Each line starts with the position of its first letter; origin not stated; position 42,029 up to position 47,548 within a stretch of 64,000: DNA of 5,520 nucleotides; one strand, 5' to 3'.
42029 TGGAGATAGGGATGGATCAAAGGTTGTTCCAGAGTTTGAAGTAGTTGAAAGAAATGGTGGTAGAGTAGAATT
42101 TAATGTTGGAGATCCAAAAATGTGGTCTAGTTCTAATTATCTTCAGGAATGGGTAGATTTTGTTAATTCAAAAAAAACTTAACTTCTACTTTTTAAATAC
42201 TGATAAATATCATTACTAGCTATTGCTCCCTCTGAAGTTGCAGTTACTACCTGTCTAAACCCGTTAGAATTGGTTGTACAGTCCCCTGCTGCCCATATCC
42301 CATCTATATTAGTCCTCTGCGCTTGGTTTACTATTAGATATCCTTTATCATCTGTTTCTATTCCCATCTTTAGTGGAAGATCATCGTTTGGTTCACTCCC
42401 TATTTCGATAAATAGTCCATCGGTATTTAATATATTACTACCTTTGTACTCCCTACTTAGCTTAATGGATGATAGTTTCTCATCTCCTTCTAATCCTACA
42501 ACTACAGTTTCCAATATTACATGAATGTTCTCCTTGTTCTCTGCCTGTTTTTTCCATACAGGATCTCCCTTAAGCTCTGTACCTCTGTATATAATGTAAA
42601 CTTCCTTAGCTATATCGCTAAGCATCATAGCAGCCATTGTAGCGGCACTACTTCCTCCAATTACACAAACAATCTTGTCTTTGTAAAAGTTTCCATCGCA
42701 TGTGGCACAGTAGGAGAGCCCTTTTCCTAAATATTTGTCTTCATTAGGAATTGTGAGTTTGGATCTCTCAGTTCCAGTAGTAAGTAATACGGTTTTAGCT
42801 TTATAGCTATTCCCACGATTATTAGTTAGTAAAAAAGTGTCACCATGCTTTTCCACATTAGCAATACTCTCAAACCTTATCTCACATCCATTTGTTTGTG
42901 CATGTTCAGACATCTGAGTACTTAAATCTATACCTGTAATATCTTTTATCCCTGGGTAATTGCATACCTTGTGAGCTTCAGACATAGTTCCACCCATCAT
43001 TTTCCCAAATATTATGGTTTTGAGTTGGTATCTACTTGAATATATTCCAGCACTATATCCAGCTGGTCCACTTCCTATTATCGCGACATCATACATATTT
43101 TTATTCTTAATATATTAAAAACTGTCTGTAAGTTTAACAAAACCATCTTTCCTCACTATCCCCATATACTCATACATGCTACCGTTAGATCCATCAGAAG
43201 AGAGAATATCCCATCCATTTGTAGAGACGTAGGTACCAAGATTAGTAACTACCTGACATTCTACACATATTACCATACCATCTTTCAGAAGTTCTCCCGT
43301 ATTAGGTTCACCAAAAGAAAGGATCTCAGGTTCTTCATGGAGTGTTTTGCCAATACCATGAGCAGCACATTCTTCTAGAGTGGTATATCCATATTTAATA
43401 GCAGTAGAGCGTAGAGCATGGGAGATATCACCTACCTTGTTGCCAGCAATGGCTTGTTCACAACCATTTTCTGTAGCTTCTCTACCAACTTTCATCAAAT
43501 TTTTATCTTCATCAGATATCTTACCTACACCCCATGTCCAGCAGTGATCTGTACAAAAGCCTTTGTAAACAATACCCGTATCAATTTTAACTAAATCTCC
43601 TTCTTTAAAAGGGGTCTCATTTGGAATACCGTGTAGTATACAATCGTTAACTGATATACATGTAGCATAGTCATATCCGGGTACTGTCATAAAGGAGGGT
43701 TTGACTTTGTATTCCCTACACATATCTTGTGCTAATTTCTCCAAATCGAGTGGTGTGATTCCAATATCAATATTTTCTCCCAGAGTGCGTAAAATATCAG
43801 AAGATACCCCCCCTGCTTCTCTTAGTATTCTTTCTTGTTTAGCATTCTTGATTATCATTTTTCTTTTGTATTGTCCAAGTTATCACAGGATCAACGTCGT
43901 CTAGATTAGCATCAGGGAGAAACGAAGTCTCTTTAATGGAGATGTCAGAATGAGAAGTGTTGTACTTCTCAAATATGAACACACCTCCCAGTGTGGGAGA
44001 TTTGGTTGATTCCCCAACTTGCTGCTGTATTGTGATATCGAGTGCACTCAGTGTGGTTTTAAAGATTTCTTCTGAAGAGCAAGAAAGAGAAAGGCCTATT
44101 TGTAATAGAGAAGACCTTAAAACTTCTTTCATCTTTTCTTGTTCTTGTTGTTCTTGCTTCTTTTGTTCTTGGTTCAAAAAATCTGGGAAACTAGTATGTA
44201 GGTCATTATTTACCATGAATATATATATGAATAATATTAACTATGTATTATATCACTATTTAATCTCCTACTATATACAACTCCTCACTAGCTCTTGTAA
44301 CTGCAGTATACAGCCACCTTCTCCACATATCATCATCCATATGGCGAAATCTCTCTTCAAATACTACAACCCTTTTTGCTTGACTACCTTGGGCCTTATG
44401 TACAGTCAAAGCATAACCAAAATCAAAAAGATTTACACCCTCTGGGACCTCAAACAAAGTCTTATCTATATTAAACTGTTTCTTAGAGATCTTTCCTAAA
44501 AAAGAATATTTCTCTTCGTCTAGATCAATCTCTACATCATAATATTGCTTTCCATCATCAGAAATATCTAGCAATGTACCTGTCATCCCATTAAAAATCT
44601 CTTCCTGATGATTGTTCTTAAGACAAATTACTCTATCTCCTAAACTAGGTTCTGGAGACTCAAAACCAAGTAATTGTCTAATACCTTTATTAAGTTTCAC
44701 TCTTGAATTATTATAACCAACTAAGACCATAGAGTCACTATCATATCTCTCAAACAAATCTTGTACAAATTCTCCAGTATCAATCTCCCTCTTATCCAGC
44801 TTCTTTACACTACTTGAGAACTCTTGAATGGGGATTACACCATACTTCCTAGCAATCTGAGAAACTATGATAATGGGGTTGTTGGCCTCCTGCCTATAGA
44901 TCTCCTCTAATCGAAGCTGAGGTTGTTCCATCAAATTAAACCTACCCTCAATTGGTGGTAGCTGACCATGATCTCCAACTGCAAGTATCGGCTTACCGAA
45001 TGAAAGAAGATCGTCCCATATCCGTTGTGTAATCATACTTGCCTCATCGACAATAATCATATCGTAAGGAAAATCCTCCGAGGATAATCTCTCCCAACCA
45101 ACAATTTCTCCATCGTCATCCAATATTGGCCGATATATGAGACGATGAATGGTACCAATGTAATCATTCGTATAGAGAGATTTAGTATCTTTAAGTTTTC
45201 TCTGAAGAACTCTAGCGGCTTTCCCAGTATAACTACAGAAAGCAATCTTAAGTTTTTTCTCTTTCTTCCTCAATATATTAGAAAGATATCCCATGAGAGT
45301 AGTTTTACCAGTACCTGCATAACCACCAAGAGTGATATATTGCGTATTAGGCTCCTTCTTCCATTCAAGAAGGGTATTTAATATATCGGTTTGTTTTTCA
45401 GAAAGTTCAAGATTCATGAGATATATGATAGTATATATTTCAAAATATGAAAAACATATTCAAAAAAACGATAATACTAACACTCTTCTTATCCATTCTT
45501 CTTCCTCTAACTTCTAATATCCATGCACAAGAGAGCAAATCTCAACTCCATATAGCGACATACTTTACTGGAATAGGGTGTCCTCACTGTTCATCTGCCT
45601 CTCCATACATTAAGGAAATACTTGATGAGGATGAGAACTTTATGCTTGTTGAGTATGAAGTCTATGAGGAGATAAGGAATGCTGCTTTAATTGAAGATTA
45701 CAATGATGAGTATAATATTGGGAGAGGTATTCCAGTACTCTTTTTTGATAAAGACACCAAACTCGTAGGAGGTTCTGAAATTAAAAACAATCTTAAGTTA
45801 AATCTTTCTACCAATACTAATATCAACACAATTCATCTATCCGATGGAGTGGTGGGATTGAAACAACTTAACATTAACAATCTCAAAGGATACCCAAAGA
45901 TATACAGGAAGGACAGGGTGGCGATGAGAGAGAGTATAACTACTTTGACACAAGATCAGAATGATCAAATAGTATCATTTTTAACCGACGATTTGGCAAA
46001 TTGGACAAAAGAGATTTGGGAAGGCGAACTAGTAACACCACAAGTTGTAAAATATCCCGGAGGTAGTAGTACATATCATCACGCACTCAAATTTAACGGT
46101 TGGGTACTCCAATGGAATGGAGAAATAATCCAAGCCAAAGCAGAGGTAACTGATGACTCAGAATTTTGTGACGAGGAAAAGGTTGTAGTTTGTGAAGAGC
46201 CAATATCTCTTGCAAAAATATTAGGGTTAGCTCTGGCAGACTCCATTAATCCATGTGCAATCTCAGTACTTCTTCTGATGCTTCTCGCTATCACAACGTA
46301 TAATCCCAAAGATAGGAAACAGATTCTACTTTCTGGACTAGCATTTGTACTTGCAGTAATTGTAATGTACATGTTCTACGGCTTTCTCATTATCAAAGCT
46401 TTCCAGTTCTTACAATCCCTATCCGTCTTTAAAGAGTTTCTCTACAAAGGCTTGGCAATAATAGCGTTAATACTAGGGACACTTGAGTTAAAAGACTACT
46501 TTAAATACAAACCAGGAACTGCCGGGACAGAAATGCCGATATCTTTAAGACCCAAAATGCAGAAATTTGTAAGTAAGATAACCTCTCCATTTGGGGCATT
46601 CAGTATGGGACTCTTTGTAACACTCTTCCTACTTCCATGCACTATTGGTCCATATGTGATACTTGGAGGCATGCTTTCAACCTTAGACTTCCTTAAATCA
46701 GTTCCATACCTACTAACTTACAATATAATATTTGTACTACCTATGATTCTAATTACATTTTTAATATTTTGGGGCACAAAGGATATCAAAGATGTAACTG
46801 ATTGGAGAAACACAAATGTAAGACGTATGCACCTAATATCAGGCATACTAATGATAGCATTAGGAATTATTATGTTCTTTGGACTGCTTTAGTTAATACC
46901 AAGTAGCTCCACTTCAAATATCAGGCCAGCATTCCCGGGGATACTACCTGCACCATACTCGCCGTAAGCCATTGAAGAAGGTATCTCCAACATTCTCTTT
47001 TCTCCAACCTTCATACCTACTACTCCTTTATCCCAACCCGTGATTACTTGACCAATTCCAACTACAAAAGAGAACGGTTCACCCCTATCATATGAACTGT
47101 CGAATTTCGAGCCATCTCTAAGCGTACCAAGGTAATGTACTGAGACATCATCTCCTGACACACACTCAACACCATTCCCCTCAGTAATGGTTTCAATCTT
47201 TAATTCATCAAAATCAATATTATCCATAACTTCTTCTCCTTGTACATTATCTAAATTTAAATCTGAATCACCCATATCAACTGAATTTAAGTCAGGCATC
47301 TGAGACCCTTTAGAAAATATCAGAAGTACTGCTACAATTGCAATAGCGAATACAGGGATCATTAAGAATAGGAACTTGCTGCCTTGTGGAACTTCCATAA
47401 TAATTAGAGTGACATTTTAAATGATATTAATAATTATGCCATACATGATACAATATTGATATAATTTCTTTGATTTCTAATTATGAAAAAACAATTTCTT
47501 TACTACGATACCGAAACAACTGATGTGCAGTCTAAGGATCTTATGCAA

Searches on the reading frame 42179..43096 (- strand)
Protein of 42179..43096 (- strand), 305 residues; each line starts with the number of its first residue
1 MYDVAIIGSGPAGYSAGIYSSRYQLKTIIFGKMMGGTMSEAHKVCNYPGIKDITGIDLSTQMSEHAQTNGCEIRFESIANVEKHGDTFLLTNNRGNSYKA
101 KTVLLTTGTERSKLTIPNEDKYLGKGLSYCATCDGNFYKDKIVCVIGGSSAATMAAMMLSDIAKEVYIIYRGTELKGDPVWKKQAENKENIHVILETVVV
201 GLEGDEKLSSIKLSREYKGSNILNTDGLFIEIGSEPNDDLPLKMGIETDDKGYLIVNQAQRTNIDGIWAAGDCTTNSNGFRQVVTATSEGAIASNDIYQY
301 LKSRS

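Call 68: search_protein_families(library=pfam, proteins=[window:42179-43096:-], max_evalue=0.0001)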
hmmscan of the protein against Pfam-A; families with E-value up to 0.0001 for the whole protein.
window:42179-43096:- (305 aa): 5 families
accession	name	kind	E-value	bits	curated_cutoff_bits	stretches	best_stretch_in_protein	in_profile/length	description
PF07992.20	Pyr_redox_2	-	5.8e-47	160.9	26.1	1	2-290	1-291/291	Pyridine nucleotide-disulphide oxidoreductase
PF13738.12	Pyr_redox_3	-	8.6e-17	61.8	30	1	68-271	93-305/305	Pyridine nucleotide-disulphide oxidoreductase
PF00070.33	Pyr_redox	-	6.1e-10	39.9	22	1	143-214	2-80/82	Pyridine nucleotide-disulphide oxidoreductase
PF00890.30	FAD_binding_2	-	3.9e-07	30.1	20.4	0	3-33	1-31/414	FAD binding domain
PF12831.13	FAD_oxidored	-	1.9e-05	24.6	27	0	3-41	1-41/416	FAD dependent oxidoreductase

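Call 69: search_protein_families(library=ncbifam, proteins=[window:42179-43096:-], max_evalue=0.00001)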
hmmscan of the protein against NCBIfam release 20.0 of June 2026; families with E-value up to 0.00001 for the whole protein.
window:42179-43096:- (305 aa): 42 families (the best 25 are shown)
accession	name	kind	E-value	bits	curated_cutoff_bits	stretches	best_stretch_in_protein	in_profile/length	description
TIGR01292.1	TRX_reduct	equivalog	1.1e-95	320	343.45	1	2-301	1-300/300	thioredoxin-disulfide reductase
TIGR03143.1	AhpF_homolog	hypoth_equivalog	7.5e-66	222.9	687.65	1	1-303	4-310/555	putative alkyl hydroperoxide reductase F subunit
TIGR03140.1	AhpF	equivalog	5.4e-64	216.6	502.9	1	2-301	213-512/515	alkyl hydroperoxide reductase subunit F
NF007614.0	PRK10262.1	equivalog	4.2e-47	160.8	644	1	5-302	10-315/321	thioredoxin-disulfide reductase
TIGR04018.1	Bthiol_YpdA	hypoth_equivalog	4e-19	68.6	339.9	1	74-277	89-292/316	YpdA family putative bacillithiol disulfide reductase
TIGR01350.1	lipoamide_DH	equivalog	9e-19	67.5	408.8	1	78-299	110-331/461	dihydrolipoyl dehydrogenase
TIGR02053.1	MerA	equivalog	2.8e-16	59.6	454.45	1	100-297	130-328/465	mercury(II) reductase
NF009409.0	PRK12770.1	subfamily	1.2e-14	54.1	343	1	138-304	171-353/360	putative glutamate synthase subunit beta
NF004992.0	PRK06370.1-4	equivalog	6.5e-14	51.2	629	1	143-275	173-311/459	FAD-containing oxidoreductase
TIGR01316.1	gltA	equivalog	1.3e-13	50.5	471.75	1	136-301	268-449/449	NADPH-dependent glutamate synthase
NF004945.0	PRK06292.2-3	equivalog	2.7e-13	49.7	494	1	95-276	125-307/457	dihydrolipoyl dehydrogenase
NF004776.0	PRK06116.1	equivalog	2.8e-13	49.7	480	1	94-277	126-308/450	glutathione-disulfide reductase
TIGR03315.1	Se_ygfK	equivalog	3e-13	48.2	835.3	1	3-299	539-837/1012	putative selenate reductase subunit YgfK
TIGR01424.1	gluta_reduc_2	equivalog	1e-12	47.4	606.05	1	93-276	124-305/446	glutathione-disulfide reductase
TIGR03385.1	CoA_CoA_reduc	equivalog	9.2e-12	44.5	578.8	1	68-278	68-287/439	CoA-disulfide reductase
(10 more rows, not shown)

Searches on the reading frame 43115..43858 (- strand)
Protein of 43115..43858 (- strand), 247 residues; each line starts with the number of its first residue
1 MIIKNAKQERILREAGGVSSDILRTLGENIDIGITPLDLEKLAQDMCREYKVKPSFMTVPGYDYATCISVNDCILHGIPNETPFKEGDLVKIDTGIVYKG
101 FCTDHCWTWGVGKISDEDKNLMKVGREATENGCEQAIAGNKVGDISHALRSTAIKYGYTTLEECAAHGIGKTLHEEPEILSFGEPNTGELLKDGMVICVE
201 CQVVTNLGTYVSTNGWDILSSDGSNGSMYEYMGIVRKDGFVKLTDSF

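Call 68: search_protein_families(library=pfam, proteins=[window:43115-43858:-], max_evalue=0.0001)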
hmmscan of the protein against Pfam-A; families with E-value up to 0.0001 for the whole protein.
window:43115-43858:- (247 aa): 1 family
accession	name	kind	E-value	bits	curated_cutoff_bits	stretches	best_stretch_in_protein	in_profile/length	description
PF00557.29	Peptidase_M24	-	3.8e-39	135.1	23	1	11-210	2-190/208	Metallopeptidase family M24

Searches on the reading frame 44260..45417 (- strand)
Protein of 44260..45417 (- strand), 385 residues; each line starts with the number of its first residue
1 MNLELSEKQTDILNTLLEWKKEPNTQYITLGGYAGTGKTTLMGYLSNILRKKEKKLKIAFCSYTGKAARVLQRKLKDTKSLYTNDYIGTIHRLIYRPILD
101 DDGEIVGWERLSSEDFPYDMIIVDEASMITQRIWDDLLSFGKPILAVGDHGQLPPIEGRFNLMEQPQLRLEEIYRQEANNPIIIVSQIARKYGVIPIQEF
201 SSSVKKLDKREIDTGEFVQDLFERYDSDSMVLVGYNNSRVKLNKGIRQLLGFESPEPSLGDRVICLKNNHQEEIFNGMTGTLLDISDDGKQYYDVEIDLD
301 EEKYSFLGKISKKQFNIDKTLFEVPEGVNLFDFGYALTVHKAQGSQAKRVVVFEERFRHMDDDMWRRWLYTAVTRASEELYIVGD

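Call 68: search_protein_families(library=pfam, proteins=[window:44260-45417:-], max_evalue=0.0001)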
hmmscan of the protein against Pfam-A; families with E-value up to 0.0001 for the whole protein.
window:44260-45417:- (385 aa): 10 families
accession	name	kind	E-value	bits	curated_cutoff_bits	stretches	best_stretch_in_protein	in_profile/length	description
PF13604.12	AAA_30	-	4e-19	69.5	27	1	5-182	2-162/191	AAA domain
PF13245.12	AAA_19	-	6.7e-18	65.6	25.1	1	25-156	11-132/134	AAA domain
PF13538.12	UvrD_C_2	-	1.6e-17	63.6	27.4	1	334-383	2-52/52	UvrD-like helicase C-terminal domain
PF05970.20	PIF1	-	3.4e-07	30.5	25.9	1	5-71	2-66/223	PIF1-like helicase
PF18335.7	SH3_13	-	1.3e-06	28.6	41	1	259-290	28-59/65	ATP-dependent RecD-like DNA helicase SH3 domain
PF01443.25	Viral_helicase1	-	3.2e-06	27.6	21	0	329-383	178-227/228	Viral superfamily 1 RNA helicase core domain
PF24883.2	NPHP3_N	-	6.4e-06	26.9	24.8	1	16-71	12-68/164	Nephrocystin 3, N-terminal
PF13086.12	AAA_11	-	2.9e-05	24.4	27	0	109-156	206-253/257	AAA domain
PF13191.12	AAA_16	-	4e-05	24.6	32.6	1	7-101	6-85/167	AAA ATPase domain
PF00580.27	UvrD-helicase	-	5e-05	23.6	23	0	33-106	21-97/271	UvrD/REP helicase N-terminal domain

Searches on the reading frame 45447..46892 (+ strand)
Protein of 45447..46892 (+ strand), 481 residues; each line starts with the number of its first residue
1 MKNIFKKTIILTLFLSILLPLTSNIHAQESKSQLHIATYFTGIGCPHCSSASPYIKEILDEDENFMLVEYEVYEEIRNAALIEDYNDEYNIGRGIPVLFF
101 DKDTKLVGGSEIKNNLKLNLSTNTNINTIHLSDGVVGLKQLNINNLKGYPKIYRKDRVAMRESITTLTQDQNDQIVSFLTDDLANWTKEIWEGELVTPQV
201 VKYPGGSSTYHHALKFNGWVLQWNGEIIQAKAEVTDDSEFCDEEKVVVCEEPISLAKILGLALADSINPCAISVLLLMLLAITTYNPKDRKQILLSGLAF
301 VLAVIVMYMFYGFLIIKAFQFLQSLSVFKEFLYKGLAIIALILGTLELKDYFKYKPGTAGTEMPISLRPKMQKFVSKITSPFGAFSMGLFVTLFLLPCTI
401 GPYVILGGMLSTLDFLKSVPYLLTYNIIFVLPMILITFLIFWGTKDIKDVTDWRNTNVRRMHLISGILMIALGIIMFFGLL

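Call 68: search_protein_families(library=pfam, proteins=[window:45447-46892:+], max_evalue=0.0001)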
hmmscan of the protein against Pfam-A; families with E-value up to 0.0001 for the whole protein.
window:45447-46892:+ (481 aa): 1 family
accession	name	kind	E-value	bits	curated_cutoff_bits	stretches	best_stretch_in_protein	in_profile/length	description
PF11139.14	SfLAP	-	2.2e-09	37.5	35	1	258-476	1-207/213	Sap, sulfolipid-1-addressing protein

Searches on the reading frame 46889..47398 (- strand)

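Call 68: search_protein_families(library=pfam, proteins=[window:46889-47398:-], max_evalue=0.0001)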
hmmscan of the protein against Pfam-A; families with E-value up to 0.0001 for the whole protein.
window:46889-47398:- (169 aa): 1 family
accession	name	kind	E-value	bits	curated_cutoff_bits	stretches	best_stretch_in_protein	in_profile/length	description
PF00254.34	FKBP_C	-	4.4e-34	117.1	21.1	1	80-166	6-94/94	FKBP-type peptidyl-prolyl cis-trans isomerase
